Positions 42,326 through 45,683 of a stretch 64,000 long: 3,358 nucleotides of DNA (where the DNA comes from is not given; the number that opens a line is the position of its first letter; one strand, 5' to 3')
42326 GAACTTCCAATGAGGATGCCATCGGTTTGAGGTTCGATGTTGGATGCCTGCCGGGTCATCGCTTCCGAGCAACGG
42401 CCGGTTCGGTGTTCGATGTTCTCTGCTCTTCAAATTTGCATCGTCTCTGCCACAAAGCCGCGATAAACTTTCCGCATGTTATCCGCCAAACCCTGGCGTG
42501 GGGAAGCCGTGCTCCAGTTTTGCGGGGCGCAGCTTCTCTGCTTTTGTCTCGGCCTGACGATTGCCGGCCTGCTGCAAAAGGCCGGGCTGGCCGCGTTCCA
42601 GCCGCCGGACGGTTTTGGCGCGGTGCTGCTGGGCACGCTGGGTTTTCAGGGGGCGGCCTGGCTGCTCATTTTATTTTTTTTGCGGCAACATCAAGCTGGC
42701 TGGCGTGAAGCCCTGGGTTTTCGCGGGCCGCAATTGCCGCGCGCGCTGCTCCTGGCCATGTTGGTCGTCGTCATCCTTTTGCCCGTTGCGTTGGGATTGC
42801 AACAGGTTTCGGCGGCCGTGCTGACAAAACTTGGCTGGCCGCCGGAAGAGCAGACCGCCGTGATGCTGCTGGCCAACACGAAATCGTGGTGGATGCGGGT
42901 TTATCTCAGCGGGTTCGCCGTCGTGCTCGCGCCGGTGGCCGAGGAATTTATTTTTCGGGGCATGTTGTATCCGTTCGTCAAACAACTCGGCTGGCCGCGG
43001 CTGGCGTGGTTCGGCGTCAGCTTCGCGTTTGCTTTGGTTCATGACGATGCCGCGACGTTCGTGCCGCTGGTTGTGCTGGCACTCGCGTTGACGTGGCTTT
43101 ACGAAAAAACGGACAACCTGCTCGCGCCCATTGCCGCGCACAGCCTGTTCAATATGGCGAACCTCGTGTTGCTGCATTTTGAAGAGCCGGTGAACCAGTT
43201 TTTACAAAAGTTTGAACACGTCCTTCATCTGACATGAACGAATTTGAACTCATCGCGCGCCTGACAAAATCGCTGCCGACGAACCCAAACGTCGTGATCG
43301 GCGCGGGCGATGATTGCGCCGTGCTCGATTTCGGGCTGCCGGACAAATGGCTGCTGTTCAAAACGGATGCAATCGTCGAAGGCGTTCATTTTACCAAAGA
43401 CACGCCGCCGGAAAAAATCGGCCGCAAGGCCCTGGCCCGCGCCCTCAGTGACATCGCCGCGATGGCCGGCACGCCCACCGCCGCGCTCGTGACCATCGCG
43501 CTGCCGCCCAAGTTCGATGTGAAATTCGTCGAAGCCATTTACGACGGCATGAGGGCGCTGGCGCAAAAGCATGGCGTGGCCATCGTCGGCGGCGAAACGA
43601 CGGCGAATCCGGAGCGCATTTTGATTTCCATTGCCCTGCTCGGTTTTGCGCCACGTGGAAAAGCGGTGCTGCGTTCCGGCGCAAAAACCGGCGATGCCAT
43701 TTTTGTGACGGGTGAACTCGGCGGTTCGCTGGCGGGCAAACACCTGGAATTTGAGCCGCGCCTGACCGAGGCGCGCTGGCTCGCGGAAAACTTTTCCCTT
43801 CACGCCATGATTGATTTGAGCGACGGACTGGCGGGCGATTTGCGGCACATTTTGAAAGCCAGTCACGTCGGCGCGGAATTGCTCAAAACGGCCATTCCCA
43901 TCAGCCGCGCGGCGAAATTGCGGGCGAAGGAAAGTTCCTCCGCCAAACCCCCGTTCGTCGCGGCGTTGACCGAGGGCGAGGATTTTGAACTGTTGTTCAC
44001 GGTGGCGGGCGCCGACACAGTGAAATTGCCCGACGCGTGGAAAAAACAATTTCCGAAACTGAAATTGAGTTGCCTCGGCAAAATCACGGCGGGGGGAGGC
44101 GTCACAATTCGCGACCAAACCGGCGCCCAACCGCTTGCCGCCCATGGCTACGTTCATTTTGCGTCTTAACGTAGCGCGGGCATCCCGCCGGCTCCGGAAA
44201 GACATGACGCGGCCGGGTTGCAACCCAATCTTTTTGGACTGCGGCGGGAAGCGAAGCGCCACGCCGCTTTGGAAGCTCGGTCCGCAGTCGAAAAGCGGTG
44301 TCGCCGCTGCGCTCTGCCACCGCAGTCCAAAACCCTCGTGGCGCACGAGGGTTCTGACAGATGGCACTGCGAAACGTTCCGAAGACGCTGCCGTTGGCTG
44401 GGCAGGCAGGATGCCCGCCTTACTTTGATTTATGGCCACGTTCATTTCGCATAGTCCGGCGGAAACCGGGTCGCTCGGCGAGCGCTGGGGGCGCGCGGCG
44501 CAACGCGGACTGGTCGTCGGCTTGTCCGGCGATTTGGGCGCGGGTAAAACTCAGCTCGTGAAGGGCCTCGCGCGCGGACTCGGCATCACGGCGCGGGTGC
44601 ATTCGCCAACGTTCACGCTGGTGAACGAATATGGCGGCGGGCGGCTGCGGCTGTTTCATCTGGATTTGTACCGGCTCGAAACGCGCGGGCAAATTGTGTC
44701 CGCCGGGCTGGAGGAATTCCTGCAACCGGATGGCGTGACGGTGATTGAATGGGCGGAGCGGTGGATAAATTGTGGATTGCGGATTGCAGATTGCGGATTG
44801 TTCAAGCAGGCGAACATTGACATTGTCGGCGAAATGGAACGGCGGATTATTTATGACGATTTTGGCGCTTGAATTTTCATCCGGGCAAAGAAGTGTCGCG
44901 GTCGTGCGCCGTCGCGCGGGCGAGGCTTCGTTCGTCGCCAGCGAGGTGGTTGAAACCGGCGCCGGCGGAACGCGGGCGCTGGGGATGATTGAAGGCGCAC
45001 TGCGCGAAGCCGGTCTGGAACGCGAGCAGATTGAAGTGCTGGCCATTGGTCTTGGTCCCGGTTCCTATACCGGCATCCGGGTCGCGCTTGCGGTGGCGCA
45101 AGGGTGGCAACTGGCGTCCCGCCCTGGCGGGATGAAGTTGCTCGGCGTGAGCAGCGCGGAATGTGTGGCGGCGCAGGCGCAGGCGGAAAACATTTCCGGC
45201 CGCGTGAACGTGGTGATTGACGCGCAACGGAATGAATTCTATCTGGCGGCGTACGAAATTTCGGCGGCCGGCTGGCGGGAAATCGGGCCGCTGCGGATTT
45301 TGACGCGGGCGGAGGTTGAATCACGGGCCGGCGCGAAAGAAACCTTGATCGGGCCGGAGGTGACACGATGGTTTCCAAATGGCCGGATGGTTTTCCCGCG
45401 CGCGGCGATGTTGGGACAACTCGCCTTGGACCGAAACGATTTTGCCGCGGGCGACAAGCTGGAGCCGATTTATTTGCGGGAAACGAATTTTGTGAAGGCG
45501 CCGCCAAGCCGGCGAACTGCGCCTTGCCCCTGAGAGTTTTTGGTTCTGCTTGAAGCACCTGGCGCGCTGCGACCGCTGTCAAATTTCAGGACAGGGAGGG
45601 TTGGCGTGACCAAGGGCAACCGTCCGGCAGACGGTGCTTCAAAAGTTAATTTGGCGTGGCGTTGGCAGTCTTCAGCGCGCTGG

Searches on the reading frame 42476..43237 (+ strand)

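Call 93: search_protein_families(library=ncbifam, max_evalue=0.00001, proteins=[window:42476-43237:+])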
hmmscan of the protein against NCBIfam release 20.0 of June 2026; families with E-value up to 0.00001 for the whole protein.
window:42476-43237:+ (253 aa): 3 families
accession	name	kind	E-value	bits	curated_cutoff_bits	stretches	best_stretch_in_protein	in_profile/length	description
NF041647.1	ABC_perm_CPBP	equivalog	1.1e-15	57.4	435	1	46-234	452-635/636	ABC transporter permease subunit/CPBP intramembrane protease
NF033192.3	CPBP_JDVT_MrtJ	equivalog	1.5e-10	41.6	75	1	149-231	5-97/98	JDVT-CTERM system glutamic-type intramembrane protease MrtJ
NF046050.1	CPBP_fam_MroQ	equivalog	6.5e-07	29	270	1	120-242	108-235/243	intramembrane glutamic endopeptidase MroQ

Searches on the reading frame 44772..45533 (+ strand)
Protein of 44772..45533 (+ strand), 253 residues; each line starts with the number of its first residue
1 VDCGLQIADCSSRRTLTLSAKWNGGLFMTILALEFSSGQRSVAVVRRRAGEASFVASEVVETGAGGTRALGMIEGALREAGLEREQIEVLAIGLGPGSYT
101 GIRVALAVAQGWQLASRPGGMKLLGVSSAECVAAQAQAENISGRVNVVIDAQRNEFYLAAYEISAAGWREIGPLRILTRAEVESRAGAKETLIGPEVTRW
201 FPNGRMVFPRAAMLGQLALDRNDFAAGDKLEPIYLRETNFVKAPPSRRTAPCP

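Call 93: search_protein_families(library=ncbifam, max_evalue=0.00001, proteins=[window:44772-45533:+])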
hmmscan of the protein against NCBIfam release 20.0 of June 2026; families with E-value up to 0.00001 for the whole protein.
window:44772-45533:+ (253 aa): 1 family
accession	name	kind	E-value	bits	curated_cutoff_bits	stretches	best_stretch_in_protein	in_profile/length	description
TIGR03725.1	T6A_YeaZ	equivalog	9.4e-36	123.8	69.3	1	30-236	1-212/212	tRNA (adenosine(37)-N6)-threonylcarbamoyltransferase complex dimerization subunit type 1 TsaB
